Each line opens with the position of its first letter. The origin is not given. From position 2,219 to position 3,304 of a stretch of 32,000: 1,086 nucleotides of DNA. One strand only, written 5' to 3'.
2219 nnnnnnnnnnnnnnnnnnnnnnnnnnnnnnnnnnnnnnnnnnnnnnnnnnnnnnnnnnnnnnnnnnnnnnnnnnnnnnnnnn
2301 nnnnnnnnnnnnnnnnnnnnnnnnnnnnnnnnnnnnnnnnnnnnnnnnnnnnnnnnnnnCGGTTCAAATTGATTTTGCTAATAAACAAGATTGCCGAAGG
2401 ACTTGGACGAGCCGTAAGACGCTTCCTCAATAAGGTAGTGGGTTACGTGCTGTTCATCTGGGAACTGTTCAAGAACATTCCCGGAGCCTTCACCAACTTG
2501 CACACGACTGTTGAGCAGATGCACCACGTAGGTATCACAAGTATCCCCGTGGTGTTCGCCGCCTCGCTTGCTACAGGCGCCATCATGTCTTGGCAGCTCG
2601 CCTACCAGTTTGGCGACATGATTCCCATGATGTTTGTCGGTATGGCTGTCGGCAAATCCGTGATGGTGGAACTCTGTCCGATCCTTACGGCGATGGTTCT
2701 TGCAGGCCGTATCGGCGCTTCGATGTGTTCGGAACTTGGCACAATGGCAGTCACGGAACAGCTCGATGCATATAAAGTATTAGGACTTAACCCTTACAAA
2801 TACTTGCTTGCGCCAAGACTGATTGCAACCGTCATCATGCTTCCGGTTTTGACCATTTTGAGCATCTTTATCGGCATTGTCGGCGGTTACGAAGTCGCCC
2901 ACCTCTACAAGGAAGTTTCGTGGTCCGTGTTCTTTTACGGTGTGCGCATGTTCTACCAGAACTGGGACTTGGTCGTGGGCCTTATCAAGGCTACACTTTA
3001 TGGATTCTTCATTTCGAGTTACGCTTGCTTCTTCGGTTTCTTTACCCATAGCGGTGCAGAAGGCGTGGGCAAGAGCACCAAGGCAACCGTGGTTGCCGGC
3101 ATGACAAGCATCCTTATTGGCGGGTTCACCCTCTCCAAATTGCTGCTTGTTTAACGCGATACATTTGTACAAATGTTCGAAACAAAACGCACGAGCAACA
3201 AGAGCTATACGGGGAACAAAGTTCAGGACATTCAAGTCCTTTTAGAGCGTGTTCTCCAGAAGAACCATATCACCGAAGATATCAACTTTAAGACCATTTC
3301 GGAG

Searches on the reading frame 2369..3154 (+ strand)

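Call 55: search_protein_families(library=pfam, proteins=[window:2369-3154:+], max_evalue=0.00001)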
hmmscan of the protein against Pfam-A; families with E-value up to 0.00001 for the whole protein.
window:2369-3154:+ (261 aa): 1 family
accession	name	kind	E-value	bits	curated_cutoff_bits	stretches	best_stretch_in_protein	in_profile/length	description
PF02405.21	MlaE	-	5.2e-62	209.6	22.5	1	48-256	2-210/212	Permease MlaE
